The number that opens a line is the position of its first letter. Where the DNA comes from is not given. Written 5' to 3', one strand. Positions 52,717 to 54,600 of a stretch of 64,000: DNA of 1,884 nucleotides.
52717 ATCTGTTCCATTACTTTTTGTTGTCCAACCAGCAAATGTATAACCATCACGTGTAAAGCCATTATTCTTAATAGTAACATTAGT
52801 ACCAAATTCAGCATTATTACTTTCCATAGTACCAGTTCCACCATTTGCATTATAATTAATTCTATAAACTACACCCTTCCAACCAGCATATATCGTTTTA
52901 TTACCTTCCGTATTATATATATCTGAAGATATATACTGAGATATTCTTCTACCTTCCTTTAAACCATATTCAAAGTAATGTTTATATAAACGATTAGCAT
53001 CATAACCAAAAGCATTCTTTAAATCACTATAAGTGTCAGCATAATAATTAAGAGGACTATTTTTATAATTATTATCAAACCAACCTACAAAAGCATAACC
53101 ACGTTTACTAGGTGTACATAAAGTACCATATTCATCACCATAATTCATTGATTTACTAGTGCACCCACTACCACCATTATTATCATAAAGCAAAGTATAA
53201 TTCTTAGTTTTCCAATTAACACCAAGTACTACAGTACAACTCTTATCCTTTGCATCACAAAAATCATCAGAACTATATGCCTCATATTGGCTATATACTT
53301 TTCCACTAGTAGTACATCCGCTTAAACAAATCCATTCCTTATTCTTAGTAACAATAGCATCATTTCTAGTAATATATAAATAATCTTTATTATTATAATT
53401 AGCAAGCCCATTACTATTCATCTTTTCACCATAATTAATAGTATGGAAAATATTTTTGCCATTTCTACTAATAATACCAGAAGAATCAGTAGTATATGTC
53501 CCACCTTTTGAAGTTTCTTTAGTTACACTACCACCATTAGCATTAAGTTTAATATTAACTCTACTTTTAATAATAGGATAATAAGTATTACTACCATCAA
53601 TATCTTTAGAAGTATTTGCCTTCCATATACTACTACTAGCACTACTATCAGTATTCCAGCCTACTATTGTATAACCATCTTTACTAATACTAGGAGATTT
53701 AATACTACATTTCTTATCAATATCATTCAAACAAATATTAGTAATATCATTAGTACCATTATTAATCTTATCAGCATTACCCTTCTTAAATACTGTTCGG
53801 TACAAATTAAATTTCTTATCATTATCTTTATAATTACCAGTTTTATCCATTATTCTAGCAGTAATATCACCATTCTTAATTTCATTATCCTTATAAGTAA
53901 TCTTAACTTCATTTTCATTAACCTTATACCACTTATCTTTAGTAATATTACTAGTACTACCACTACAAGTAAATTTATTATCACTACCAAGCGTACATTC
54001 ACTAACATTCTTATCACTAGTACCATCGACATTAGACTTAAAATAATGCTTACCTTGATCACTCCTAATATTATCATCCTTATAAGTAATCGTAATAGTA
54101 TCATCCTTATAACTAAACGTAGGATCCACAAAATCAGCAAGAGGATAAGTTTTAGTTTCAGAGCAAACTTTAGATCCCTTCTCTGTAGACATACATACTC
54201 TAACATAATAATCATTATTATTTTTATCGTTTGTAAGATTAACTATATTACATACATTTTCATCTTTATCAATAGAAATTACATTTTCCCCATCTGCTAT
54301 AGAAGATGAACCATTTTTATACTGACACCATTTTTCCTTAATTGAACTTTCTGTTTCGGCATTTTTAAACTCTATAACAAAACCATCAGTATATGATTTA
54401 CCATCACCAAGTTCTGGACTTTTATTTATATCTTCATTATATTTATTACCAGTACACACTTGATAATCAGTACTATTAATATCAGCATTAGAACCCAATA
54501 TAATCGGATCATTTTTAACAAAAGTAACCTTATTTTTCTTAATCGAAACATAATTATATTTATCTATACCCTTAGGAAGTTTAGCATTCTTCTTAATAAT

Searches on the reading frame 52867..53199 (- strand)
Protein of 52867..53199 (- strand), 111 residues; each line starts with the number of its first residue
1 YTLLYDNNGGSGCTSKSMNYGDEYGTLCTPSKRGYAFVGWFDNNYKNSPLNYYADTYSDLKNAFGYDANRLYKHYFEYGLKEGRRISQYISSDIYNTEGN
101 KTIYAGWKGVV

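Call 6: search_protein_families(library=pfam, proteins=[window:52867-53199:-], max_evalue=10)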
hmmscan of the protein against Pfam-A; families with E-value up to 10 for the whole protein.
seq(111 aa): 2 families
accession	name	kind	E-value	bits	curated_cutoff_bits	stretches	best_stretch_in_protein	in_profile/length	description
PF09479.16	Flg_new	-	2.9e-11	43.7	27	1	1-51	1-49/65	Listeria-Bacteroides repeat domain (List_Bact_rpt)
PF00382.24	TFIIB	-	0.31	11.5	23.6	1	60-95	21-56/92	Transcription factor TFIIB repeat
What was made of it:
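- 52621..53199 (-): B: two canonical Flg_new repeats between B1 and B2. The first is split by a ~55-aa insertion. Pfam Flg_new E 3e-11 on aa 558-668 (call 6).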

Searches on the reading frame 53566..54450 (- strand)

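Call 6: search_protein_families(library=pfam, proteins=[window:53566-54450:-], max_evalue=10)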
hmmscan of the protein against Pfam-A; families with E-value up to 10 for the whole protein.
seq(295 aa): 2 families
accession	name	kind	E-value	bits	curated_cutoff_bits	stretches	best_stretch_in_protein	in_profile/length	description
PF09479.16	Flg_new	-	3.1e-05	24.4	27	1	243-291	15-63/65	Listeria-Bacteroides repeat domain (List_Bact_rpt)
PF16656.11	Pur_ac_phosph_N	-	0.94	10.5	30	1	38-97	26-86/93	Purple acid Phosphatase, N-terminal domain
